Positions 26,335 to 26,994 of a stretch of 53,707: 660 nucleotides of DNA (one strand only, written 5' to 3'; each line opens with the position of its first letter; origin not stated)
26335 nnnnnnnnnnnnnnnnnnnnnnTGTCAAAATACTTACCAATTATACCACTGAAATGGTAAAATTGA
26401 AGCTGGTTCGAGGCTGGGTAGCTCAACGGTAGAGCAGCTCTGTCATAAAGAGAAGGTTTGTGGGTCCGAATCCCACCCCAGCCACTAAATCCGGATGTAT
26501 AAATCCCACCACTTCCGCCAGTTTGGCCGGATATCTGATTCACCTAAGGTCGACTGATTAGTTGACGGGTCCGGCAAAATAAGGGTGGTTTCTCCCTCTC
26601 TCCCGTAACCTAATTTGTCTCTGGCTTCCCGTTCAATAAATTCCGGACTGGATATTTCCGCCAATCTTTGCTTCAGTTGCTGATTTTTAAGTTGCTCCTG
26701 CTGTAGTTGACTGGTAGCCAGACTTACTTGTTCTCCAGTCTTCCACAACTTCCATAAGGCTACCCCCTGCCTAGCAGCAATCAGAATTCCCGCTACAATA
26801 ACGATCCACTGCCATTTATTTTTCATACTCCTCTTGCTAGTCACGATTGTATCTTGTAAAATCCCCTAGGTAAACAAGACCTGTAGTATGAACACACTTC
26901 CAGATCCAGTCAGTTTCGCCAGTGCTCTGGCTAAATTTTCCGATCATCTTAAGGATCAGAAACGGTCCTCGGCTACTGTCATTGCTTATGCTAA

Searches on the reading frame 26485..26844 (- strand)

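Call 48: search_protein_families(library=pfam, proteins=[window:26485-26844:-], max_evalue=0.001)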
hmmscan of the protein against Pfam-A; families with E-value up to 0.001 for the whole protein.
window:26485-26844:- (119 aa): 1 family
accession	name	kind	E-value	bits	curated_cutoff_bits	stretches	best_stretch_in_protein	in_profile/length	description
PF04977.20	DivIC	-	5.3e-11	42.6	28.9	1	33-92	19-79/80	Septum formation initiator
